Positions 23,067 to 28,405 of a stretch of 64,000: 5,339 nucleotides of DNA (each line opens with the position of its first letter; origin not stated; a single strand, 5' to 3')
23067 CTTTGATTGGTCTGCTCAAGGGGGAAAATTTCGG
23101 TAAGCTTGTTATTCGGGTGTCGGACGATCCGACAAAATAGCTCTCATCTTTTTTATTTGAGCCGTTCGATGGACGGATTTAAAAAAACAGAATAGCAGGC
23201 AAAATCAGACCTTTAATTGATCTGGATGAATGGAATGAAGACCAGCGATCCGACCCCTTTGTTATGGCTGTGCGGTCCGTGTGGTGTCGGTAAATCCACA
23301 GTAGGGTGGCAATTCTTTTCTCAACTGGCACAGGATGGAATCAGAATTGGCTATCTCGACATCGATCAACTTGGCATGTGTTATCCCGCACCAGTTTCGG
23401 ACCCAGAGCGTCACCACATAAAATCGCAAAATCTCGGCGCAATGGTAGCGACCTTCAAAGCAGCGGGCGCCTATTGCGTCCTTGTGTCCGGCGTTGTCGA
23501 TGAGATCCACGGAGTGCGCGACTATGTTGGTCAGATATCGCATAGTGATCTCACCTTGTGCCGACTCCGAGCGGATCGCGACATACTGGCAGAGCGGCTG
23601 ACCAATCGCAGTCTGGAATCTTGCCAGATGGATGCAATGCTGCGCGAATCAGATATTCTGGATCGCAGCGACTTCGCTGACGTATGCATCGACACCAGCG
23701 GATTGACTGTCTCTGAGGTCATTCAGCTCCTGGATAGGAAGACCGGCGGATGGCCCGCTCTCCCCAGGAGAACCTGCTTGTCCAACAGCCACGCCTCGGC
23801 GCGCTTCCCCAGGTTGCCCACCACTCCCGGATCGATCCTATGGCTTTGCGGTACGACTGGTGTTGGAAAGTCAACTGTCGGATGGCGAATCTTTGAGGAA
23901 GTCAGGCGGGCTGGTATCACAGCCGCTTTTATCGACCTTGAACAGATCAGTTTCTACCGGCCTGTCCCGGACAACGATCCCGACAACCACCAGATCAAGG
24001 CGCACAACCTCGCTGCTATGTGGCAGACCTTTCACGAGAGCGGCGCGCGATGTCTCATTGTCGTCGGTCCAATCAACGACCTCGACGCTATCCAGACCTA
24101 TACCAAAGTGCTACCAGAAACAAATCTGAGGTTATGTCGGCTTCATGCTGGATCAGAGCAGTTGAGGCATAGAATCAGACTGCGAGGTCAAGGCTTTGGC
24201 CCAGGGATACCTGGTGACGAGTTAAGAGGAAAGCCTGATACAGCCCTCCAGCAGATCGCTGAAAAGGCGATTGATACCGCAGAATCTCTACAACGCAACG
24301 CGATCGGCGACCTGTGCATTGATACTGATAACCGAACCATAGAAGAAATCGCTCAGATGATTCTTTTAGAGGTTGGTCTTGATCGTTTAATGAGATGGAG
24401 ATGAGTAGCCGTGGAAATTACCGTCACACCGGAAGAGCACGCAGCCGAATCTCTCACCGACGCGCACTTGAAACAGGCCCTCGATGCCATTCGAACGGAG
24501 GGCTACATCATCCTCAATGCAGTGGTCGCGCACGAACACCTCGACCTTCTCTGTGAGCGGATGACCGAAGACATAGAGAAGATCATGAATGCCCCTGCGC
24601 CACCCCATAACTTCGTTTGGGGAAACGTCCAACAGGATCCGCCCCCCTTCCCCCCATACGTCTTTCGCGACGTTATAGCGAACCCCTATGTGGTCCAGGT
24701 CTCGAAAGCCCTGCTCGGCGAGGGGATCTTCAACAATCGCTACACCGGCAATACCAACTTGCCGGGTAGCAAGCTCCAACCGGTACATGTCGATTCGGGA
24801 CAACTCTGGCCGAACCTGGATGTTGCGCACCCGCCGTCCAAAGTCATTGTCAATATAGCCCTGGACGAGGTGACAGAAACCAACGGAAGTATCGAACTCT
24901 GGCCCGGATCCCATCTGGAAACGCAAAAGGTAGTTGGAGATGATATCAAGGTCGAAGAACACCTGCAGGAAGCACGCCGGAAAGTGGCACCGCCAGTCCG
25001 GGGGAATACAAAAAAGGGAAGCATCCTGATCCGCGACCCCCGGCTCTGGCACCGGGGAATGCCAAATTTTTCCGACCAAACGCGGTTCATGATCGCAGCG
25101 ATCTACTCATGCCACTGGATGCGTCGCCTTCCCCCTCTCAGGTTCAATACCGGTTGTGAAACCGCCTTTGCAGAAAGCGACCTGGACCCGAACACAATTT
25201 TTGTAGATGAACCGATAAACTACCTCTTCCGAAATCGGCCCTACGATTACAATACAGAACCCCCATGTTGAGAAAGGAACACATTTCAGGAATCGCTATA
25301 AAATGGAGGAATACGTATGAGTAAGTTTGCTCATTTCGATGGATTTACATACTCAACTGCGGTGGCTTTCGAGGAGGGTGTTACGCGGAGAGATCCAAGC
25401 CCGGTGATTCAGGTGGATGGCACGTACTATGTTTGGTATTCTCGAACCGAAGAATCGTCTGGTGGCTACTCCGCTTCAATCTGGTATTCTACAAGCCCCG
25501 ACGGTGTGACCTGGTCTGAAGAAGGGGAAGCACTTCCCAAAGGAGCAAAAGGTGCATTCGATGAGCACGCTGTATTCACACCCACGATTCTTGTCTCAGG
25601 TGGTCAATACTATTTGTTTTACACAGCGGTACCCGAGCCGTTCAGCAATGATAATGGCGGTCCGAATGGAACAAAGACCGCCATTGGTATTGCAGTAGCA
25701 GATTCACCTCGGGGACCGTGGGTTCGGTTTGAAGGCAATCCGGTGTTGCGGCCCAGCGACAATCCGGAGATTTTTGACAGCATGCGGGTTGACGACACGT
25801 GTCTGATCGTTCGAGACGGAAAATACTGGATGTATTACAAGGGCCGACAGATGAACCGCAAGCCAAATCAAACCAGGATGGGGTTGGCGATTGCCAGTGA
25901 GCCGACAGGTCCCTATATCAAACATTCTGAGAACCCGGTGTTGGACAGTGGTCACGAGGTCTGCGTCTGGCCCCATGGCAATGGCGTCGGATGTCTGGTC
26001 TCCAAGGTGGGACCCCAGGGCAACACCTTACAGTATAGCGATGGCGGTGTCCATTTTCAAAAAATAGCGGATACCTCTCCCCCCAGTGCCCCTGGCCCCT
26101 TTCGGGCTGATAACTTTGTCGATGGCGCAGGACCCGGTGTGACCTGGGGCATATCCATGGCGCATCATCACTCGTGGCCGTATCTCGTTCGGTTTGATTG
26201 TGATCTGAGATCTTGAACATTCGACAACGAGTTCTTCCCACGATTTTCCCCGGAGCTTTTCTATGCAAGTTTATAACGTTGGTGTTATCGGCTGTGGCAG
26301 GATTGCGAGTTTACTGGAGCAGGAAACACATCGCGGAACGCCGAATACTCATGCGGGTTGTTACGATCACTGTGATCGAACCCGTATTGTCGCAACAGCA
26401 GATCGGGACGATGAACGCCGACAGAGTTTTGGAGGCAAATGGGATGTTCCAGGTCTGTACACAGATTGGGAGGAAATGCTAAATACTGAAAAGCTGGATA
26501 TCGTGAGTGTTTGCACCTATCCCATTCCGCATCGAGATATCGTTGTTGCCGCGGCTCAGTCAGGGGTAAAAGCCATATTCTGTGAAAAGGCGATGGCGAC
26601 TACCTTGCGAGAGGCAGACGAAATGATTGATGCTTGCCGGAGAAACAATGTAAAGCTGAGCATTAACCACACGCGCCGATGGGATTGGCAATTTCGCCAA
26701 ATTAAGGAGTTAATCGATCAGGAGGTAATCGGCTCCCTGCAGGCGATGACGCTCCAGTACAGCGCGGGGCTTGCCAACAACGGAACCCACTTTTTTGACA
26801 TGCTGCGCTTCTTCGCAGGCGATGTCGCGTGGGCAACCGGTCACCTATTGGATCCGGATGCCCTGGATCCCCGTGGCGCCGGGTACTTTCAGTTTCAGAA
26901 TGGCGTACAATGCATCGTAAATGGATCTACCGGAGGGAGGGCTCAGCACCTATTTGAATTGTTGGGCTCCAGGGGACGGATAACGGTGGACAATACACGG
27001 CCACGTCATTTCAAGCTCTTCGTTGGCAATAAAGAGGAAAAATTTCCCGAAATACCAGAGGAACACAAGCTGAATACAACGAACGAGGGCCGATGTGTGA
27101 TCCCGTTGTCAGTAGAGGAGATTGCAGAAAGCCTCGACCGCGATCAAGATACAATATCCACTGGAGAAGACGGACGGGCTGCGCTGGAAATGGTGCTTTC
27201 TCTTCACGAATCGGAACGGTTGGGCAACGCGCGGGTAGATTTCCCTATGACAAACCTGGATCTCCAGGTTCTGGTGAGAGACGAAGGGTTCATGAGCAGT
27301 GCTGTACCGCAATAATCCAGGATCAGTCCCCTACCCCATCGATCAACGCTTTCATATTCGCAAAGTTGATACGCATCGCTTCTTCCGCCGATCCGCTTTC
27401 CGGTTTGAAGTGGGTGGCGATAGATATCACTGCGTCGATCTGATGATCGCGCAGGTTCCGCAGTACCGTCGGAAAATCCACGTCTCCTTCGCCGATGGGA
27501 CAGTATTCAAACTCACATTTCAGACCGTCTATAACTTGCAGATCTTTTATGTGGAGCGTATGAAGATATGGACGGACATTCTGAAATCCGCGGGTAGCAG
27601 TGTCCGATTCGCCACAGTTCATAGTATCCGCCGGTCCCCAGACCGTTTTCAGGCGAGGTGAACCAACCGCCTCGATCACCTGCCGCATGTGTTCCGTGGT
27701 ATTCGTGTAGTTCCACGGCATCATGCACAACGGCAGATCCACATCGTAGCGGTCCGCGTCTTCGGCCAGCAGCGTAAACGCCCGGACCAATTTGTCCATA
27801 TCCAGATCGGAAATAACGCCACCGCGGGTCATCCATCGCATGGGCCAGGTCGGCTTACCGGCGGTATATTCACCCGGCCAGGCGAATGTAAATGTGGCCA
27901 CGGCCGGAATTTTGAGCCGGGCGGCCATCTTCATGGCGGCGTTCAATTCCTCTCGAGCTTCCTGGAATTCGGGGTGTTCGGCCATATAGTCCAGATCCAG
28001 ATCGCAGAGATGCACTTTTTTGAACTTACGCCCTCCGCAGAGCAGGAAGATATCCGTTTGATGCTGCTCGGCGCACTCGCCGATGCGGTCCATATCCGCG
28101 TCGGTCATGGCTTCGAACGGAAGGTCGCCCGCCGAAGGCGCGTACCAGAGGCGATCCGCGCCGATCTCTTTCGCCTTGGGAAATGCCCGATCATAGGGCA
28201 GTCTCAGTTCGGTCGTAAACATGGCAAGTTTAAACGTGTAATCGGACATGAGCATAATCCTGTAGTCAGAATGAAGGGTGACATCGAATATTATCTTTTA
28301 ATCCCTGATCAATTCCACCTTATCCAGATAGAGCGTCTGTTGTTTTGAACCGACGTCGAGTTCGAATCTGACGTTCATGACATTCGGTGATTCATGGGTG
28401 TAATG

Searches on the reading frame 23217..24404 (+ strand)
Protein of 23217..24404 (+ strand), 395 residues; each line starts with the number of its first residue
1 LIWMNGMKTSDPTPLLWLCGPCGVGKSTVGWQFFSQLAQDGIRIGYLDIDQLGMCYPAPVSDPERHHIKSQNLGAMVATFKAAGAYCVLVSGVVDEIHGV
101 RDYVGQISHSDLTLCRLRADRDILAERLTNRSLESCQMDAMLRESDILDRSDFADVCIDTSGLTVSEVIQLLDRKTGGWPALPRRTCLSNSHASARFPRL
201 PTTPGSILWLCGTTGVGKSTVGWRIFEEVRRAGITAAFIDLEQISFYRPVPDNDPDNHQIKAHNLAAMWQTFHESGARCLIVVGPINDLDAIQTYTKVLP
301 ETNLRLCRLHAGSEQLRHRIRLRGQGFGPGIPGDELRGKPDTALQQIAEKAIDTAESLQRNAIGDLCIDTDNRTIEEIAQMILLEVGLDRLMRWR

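Call 91: search_protein_families(library=pfam, proteins=[window:23217-24404:+], max_evalue=0.00001)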
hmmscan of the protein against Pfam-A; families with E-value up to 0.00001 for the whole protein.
window:23217-24404:+ (395 aa): 7 families
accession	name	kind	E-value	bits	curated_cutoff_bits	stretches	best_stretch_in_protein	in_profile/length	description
PF13671.12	AAA_33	-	3.3e-09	37.6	27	0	15-134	1-121/143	AAA domain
PF13238.12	AAA_18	-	7.3e-09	36.6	29.4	0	18-132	3-112/128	AAA domain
PF13191.12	AAA_16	-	2.5e-08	35.1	32.6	0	206-274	25-99/167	AAA ATPase domain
PF01583.26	APS_kinase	-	3.5e-07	30.8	21.1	0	15-88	4-78/152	Adenylylsulphate kinase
PF10609.15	ParA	-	4e-07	30.1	27.1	0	20-60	11-51/246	NUBPL iron-transfer P-loop NTPase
PF24883.2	NPHP3_N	-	1.3e-06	29.1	24.8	0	205-238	22-55/164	Nephrocystin 3, N-terminal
PF13401.12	AAA_22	-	7.5e-06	26.7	27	0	206-241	6-41/130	AAA domain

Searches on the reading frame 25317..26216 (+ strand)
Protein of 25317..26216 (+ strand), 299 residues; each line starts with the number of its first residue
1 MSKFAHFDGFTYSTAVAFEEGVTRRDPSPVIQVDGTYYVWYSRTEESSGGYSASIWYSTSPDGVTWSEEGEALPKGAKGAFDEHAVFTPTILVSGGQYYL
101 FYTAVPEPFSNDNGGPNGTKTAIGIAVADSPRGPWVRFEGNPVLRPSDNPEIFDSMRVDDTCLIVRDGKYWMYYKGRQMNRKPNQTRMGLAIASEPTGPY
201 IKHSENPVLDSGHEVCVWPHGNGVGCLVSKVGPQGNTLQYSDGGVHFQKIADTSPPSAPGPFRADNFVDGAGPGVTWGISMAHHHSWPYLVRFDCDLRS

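Call 91: search_protein_families(library=pfam, proteins=[window:25317-26216:+], max_evalue=0.00001)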
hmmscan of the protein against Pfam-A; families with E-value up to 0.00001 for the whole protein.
window:25317-26216:+ (299 aa): 3 families
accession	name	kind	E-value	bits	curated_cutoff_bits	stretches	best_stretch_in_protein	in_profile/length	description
PF04616.20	Glyco_hydro_43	-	2.1e-17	63.8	32.2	1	25-137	11-109/288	Glycosyl hydrolases family 43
PF00251.26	Glyco_hydro_32N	-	4.7e-09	36.7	22.1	1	26-180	11-153/307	Glycosyl hydrolases family 32 N-terminal domain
PF24793.1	GINT1_N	-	8e-07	28.8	27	0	160-215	162-217/304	Glucosamine inositolphosphorylceramide transferase 1, N-terminal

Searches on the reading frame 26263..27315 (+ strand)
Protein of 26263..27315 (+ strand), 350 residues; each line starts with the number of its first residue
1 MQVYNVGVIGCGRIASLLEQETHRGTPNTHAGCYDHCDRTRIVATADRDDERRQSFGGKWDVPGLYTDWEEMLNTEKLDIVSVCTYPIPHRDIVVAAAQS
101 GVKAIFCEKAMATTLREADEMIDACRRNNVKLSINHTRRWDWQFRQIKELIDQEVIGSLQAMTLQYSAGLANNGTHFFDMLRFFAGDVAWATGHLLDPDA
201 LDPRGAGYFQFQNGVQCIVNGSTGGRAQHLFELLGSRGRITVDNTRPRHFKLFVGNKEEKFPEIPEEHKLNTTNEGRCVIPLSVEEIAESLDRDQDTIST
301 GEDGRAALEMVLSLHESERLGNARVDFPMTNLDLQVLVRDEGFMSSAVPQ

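Call 91: search_protein_families(library=pfam, proteins=[window:26263-27315:+], max_evalue=0.00001)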
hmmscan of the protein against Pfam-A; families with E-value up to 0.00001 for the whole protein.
window:26263-27315:+ (350 aa): 3 families
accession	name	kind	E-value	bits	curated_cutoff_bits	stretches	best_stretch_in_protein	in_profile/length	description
PF01408.29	GFO_IDH_MocA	-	3.8e-23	82.9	24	1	5-136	2-120/120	Oxidoreductase family, NAD-binding Rossmann fold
PF02894.22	GFO_IDH_MocA_C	-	3.9e-08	33.8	22.9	1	170-319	43-211/218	Oxidoreductase family, C-terminal alpha/beta domain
PF22725.1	GFO_IDH_MocA_C3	-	6.5e-08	33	27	0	170-240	46-123/124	GFO/IDH/MocA C-terminal domain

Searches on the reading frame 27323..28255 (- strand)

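Call 91: search_protein_families(library=pfam, proteins=[window:27323-28255:-], max_evalue=0.00001)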
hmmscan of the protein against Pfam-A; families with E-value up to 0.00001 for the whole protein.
window:27323-28255:- (310 aa): 1 family
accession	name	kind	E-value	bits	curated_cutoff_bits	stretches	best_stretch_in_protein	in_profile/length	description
PF01261.30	AP_endonuc_2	-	9.5e-22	78.3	31.1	1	27-294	3-243/249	Xylose isomerase-like TIM barrel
